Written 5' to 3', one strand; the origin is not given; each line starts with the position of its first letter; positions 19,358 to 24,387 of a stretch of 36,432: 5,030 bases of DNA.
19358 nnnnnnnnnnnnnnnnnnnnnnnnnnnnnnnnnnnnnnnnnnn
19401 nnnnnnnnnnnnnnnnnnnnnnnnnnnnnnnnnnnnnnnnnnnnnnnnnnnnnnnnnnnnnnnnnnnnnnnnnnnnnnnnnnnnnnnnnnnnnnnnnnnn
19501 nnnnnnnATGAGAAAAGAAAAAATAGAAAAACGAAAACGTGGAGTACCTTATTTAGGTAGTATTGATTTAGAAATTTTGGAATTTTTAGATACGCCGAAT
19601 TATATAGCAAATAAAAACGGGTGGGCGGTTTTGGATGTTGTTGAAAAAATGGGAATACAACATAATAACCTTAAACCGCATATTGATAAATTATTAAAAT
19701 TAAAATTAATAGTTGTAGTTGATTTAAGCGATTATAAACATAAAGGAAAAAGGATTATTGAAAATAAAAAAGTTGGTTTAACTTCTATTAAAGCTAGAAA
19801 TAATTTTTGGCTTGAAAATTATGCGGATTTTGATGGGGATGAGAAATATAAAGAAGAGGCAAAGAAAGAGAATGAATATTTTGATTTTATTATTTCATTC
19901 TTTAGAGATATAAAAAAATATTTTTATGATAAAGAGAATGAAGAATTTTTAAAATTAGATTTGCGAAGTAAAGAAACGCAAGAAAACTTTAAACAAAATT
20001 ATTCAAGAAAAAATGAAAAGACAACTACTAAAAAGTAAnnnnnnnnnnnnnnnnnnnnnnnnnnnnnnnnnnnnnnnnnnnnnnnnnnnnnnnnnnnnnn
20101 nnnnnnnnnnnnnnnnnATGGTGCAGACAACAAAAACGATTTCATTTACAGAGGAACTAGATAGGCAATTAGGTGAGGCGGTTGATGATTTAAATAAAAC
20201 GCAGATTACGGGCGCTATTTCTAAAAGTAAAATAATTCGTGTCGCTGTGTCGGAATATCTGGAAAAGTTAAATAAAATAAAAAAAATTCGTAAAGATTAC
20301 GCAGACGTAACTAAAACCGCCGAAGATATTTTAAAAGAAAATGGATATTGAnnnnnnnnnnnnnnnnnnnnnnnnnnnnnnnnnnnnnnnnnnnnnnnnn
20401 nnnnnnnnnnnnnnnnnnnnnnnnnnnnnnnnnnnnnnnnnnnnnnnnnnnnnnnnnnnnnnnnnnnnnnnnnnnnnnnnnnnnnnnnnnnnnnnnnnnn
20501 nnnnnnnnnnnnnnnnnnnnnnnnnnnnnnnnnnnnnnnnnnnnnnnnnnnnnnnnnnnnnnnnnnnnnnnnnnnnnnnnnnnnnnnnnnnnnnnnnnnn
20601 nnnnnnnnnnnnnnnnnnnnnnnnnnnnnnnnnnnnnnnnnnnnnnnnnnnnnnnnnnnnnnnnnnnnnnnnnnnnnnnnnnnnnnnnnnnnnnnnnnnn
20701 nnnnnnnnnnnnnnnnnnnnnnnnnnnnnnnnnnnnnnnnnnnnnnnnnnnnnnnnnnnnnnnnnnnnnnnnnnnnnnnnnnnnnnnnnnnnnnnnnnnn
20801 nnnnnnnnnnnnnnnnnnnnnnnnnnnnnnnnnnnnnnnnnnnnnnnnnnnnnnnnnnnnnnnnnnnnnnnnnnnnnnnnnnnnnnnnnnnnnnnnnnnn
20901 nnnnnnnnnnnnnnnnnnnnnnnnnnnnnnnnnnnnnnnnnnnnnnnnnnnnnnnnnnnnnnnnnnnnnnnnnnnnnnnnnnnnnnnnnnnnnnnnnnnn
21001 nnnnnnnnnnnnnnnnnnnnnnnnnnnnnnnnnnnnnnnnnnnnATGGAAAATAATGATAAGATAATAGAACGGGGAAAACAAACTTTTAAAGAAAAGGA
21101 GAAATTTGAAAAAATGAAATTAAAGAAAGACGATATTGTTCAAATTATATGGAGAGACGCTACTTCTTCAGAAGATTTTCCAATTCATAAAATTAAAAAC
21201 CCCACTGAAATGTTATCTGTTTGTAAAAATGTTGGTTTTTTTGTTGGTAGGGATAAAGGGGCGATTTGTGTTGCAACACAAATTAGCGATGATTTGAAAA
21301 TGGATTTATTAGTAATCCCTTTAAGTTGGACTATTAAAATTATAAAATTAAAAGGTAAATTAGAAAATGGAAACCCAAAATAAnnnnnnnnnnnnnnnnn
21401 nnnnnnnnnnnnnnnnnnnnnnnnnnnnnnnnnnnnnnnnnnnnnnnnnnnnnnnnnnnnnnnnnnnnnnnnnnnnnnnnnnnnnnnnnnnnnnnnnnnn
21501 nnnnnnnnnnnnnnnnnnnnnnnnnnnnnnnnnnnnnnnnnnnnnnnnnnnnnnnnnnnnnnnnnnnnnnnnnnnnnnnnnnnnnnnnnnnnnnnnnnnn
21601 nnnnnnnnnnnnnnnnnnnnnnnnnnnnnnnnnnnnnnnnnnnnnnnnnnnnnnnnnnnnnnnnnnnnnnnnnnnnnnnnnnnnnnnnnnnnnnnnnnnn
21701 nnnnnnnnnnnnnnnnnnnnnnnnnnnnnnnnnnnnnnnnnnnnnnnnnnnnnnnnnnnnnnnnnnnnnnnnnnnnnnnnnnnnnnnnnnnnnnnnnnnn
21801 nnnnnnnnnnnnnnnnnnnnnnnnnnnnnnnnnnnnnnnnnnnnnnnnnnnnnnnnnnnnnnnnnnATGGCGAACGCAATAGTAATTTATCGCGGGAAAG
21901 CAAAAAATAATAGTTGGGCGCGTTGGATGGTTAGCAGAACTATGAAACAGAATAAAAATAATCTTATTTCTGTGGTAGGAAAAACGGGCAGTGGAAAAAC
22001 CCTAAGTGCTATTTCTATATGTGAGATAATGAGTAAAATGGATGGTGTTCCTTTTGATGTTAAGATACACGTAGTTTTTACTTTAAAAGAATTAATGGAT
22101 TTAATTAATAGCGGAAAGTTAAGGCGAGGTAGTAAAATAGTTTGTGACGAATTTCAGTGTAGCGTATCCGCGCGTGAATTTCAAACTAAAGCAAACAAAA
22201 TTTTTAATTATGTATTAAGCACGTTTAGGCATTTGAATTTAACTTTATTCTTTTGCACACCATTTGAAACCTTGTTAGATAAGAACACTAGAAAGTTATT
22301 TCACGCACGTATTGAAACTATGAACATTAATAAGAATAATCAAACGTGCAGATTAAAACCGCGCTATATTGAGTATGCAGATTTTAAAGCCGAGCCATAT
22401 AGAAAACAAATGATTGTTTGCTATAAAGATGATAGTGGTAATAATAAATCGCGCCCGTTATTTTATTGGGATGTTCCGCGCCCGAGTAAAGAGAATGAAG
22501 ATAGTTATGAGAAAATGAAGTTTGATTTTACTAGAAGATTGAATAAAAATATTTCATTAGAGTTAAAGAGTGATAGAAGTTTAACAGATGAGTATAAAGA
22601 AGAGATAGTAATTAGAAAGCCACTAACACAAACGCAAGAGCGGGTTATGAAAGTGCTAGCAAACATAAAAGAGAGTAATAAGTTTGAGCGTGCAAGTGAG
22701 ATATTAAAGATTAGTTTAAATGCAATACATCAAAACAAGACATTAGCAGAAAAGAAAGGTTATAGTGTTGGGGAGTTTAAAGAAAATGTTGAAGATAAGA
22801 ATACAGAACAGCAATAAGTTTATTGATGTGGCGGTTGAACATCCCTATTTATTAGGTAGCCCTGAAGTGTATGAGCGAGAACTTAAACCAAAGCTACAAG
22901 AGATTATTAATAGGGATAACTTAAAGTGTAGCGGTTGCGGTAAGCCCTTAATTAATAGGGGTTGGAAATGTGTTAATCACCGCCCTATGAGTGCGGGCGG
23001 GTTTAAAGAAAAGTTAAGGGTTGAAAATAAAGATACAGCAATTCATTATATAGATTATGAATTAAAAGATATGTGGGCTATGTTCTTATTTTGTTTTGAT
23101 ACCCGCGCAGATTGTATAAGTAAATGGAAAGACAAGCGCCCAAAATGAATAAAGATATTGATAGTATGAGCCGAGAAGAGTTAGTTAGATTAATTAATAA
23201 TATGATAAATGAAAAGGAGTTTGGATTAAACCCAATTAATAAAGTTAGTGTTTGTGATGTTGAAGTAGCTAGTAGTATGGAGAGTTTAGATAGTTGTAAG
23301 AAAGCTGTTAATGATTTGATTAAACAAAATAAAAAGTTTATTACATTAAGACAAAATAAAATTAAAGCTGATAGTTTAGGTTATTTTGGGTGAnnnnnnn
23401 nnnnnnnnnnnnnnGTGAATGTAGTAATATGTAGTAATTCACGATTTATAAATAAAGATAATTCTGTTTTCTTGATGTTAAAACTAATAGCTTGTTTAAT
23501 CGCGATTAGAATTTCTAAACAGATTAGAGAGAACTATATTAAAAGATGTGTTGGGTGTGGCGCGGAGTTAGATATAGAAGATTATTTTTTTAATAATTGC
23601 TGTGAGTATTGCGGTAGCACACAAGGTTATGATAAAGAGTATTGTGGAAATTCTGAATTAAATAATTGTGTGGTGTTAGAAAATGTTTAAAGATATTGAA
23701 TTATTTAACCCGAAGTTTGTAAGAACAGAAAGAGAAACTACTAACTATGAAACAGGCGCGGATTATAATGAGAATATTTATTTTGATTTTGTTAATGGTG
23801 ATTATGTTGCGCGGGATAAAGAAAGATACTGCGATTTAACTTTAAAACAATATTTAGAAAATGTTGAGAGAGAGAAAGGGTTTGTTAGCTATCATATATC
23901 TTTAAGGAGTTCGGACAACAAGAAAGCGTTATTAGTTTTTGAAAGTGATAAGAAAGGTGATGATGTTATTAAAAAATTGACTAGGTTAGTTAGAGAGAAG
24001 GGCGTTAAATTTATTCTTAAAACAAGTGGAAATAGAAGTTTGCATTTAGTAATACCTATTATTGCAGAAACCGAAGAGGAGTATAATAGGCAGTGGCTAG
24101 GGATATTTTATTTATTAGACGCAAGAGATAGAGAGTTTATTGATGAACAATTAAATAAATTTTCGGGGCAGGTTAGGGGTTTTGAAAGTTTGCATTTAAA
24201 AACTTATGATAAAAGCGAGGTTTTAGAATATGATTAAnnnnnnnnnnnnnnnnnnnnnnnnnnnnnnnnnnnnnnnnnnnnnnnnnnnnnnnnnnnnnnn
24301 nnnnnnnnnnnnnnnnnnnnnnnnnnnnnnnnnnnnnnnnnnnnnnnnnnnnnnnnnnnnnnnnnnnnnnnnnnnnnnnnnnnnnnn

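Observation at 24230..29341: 1703-aa family B polymerase with about 1000 aa of uncharacterised extensions, coupled to a small primase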

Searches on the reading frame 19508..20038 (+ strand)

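Call 40: search_protein_families(library=pfam, proteins=[window:19508-20038:+], max_evalue=0.01)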
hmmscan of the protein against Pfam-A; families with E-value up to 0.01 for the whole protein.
window:19508-20038:+ (176 aa): 0 families

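Call 95: search_protein_families(library=phrogs, proteins=[window:19508-20038:+], max_evalue=0.05)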
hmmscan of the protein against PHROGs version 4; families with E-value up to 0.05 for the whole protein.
window:19508-20038:+ (176 aa): 1 family
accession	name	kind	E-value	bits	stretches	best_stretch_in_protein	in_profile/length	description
phrog_32867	-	unknown function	0.032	15.6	0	126-151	14-38/53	-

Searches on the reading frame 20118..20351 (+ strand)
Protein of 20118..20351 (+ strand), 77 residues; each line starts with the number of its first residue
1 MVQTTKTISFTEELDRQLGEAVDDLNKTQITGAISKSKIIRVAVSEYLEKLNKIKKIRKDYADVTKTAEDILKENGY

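Call 95: search_protein_families(library=phrogs, proteins=[window:20118-20351:+], max_evalue=0.05)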
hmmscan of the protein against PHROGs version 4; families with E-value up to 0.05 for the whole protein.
window:20118-20351:+ (77 aa): 8 families
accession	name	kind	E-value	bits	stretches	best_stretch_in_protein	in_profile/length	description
phrog_7325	-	transcription regulation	0.002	19.2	1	3-57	54-103/151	CopG-like transcriptional repressor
phrog_22338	-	unknown function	0.0037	18.3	1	6-60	54-105/207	-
phrog_11281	-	unknown function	0.007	17.5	1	26-76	28-79/88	-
phrog_9615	-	unknown function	0.0097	16.1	1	32-63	228-259/349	-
phrog_11079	-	unknown function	0.018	15.5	1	20-77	132-188/270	-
phrog_35194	-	tail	0.035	15.5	0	63-75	20-32/47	tail fiber protein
phrog_28298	-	unknown function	0.042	14.9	0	30-75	24-67/68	-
phrog_33101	-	unknown function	0.046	15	0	13-54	63-101/116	-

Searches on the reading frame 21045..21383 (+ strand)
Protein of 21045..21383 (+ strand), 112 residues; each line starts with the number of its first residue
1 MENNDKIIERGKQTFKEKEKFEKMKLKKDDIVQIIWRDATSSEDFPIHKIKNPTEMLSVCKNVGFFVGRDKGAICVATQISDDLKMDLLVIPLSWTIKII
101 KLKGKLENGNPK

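Call 6: search_protein_families(library=pfam, proteins=[window:21045-21383:+], max_evalue=1)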
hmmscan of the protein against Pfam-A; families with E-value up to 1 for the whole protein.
window:21045-21383:+ (112 aa): 2 families
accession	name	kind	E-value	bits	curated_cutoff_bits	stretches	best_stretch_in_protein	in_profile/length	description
PF09499.16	RE_ApaLI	-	0.14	12.3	25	1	19-65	99-141/189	ApaLI-like restriction endonuclease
PF11179.13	DUF2967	-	0.16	10.2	25.3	1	12-62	899-952/961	Protein of unknown function (DUF2967)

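Call 7: search_protein_families(library=phrogs, proteins=[window:21045-21383:+], max_evalue=0.1)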
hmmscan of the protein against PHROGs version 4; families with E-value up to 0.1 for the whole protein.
window:21045-21383:+ (112 aa): 1 family
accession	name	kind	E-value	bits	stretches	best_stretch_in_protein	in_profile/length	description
phrog_25889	-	unknown function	0.00072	20.5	1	29-83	14-69/94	-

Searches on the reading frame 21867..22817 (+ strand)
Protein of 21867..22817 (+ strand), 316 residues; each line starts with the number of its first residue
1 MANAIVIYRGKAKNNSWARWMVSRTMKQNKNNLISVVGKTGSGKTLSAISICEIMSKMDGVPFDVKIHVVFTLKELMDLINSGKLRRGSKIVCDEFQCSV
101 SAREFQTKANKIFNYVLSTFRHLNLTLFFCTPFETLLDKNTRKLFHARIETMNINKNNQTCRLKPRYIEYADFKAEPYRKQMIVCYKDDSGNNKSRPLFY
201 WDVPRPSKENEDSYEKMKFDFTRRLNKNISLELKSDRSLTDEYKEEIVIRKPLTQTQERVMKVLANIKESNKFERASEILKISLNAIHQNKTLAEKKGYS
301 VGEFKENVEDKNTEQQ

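Call 6: search_protein_families(library=pfam, proteins=[window:21867-22817:+], max_evalue=1)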
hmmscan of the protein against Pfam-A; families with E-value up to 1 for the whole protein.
window:21867-22817:+ (316 aa): 10 families
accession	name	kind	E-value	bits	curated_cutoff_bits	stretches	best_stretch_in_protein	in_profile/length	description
PF00270.35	DEAD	-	0.00046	20.4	26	2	69-119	98-147/167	DEAD/DEAH box helicase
PF12775.13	AAA_7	-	0.0044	17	25.8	1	19-83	23-85/181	P-loop containing dynein motor region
PF00931.28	NB-ARC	-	0.0094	15.7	23.5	1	25-72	12-58/248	NB-ARC domain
PF04851.21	ResIII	-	0.014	15.8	22.5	1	26-78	19-67/164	Type III restriction enzyme, res subunit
PF20720.3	nSTAND3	-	0.015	15.4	27.2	1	29-156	15-132/155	Novel STAND NTPase 3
PF02562.22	PhoH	-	0.072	13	27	1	25-51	15-39/205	PhoH-like protein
PF13401.12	AAA_22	-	0.098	13.4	27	0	31-48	5-22/130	AAA domain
PF01656.29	CbiA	-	0.14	12.6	25.4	1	37-65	5-35/125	CobQ/CobB/MinD/ParA nucleotide binding domain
PF01935.23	DUF87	-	0.34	11.4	23.2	1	34-60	26-52/220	Helicase HerA, central domain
PF00005.33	ABC_tran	-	0.96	10.5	25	0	26-57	6-37/137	ABC transporter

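Call 7: search_protein_families(library=phrogs, proteins=[window:21867-22817:+], max_evalue=0.1)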
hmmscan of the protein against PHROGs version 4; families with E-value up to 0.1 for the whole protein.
window:21867-22817:+ (316 aa): 4 families
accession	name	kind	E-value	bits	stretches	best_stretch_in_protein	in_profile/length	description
phrog_5484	-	DNA, RNA and nucleotide metabolism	1.3e-10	42.3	1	14-162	11-168/239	DnaA-like replication initiation protein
phrog_38691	-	unknown function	0.00022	21.7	1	24-229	19-223/258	-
phrog_50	-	DNA, RNA and nucleotide metabolism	0.00046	20.3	1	12-82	350-414/570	DnaC-like helicase loader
phrog_197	-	moron, auxiliary metabolic gene and host takeover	0.00059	20.4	1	35-144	30-156/486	Zot-like toxin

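Call 9: search_protein_families(library=ncbifam, proteins=[window:21867-22817:+], max_evalue=1)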
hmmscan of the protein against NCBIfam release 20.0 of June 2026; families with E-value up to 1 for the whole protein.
window:21867-22817:+ (316 aa): 6 families
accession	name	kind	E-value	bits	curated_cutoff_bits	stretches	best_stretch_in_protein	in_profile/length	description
TIGR02770.1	nickel_nikD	equivalog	0.0044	16.4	318.7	1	28-57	9-38/230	nickel import ATP-binding protein NikD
TIGR02928.1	TIGR02928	subfamily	0.012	14.5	181.3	1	22-57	31-66/366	orc1/cdc6 family replication initiation protein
TIGR01420.1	pilT_fam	subfamily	0.03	13.6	319.1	1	23-55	114-146/343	PilT/PilU family type 4a pilus ATPase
NF047578.1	opine_ATP_CntD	equivalog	0.043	13.1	380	1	26-90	25-86/266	staphylopine uptake ABC transporter ATP-binding protein CntD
NF047576.1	opine_ATP_CntF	equivalog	0.049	12.9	385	1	26-102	25-97/264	staphylopine uptake ABC transporter ATP-binding protein CntF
TIGR03420.1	DnaA_homol_Hda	equivalog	0.053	13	194.8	1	20-118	27-121/226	DnaA regulatory inactivator Hda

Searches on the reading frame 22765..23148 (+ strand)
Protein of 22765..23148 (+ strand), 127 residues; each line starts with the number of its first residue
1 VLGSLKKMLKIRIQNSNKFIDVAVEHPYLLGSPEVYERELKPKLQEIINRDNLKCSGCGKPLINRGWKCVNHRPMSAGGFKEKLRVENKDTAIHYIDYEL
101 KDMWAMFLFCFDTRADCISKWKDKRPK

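Call 6: search_protein_families(library=pfam, proteins=[window:22765-23148:+], max_evalue=1)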
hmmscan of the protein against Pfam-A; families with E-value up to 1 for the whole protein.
window:22765-23148:+ (127 aa): 1 family
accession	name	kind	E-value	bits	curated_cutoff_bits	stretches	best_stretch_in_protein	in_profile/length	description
PF00569.23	ZZ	-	0.019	15.2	21.4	1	51-73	3-26/45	Zinc finger, ZZ type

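Call 7: search_protein_families(library=phrogs, proteins=[window:22765-23148:+], max_evalue=0.1)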
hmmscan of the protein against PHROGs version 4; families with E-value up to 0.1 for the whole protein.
window:22765-23148:+ (127 aa): 0 families

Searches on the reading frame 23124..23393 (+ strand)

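Call 6: search_protein_families(library=pfam, proteins=[window:23124-23393:+], max_evalue=1)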
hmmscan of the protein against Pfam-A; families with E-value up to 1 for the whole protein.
window:23124-23393:+ (89 aa): 2 families
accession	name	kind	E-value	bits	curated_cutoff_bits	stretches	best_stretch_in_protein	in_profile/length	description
PF08559.15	Cut8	-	0.075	13.1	26.2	1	8-65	53-109/241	Cut8, nuclear proteasome tether protein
PF22037.2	PSD13_N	-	0.16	12.4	27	1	13-74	27-86/224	PSD13 N-terminal repeats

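Call 7: search_protein_families(library=phrogs, proteins=[window:23124-23393:+], max_evalue=0.1)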
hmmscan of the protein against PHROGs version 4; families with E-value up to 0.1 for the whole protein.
window:23124-23393:+ (89 aa): 0 families

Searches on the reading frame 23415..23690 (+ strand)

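Call 6: search_protein_families(library=pfam, proteins=[window:23415-23690:+], max_evalue=1)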
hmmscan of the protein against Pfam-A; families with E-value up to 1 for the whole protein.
window:23415-23690:+ (91 aa): 0 families

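Call 7: search_protein_families(library=phrogs, proteins=[window:23415-23690:+], max_evalue=0.1)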
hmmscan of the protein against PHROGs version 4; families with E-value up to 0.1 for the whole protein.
window:23415-23690:+ (91 aa): 1 family
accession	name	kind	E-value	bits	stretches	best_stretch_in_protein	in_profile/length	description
phrog_21788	-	unknown function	0.0026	18.9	1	39-76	17-56/172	-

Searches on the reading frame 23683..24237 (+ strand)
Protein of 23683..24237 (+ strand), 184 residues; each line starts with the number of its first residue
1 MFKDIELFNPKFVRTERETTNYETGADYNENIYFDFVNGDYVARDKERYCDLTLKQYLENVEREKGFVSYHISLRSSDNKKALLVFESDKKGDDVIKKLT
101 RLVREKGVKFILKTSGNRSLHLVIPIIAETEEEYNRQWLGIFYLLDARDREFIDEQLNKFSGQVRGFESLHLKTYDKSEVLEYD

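Call 6: search_protein_families(library=pfam, proteins=[window:23683-24237:+], max_evalue=1)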
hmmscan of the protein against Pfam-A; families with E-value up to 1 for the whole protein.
window:23683-24237:+ (184 aa): 5 families
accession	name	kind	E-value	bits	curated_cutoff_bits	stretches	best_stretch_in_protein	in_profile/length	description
PF21686.3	LigD_Prim-Pol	-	0.0037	17.3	27.4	1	98-136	124-162/254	LigD, primase-polymerase domain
PF14386.11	DUF4417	-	0.026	14.4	28.9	1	64-142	19-96/183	Domain of unknown function (DUF4417)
PF13123.11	DUF3978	-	0.032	14.4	25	1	95-166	55-126/144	Protein of unknown function (DUF3978)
PF13155.12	Toprim_2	-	0.078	13.8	22.1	1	72-110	35-73/88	Toprim-like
PF16963.10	PelD_GGDEF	-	0.26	11.6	27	1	83-126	29-72/125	PelD GGDEF domain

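Call 7: search_protein_families(library=phrogs, proteins=[window:23683-24237:+], max_evalue=0.1)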
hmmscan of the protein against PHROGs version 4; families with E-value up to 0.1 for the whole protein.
window:23683-24237:+ (184 aa): 0 families

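Call 9: search_protein_families(library=ncbifam, proteins=[window:23683-24237:+], max_evalue=1)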
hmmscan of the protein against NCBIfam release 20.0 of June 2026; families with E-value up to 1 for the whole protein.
window:23683-24237:+ (184 aa): 3 families
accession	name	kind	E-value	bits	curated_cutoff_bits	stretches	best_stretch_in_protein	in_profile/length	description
TIGR02778.1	ligD_pol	equivalog_domain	0.011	15.4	214.7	1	97-131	137-171/245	non-homologous end-joining DNA ligase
TIGR02776.1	NHEJ_ligase_prk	equivalog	0.055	12.3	373.2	1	99-128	453-482/587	DNA ligase D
NF004628.0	PRK05972.1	subfamily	0.088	10.8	895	1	99-130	719-750/870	ATP-dependent DNA ligase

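Call 31: list_cluster_members(proteins=[P0001, P0016, window:23683-24234:+])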
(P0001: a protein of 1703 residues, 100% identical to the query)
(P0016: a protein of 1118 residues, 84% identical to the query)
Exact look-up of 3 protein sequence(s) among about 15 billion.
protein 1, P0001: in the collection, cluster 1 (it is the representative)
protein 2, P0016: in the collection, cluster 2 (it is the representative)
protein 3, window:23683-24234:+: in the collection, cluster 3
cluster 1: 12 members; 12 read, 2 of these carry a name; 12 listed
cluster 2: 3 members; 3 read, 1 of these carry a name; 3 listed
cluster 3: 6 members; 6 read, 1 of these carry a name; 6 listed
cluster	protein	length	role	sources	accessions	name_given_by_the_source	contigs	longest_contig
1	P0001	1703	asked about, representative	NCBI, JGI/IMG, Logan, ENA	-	-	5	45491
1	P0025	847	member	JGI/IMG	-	hypothetical protein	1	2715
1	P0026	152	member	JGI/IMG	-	hypothetical protein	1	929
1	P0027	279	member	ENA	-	-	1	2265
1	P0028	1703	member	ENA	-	-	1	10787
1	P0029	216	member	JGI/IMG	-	-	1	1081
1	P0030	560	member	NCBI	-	-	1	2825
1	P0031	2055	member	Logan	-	-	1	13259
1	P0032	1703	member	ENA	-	-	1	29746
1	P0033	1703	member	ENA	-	-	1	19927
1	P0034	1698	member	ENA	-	-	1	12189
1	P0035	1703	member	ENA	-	-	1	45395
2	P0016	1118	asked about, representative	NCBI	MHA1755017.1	MAG: hypothetical protein ACTSYR_05830, partial [Candidatus Odinarchaeia archaeon]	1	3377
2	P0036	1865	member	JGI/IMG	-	-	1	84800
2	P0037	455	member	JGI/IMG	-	-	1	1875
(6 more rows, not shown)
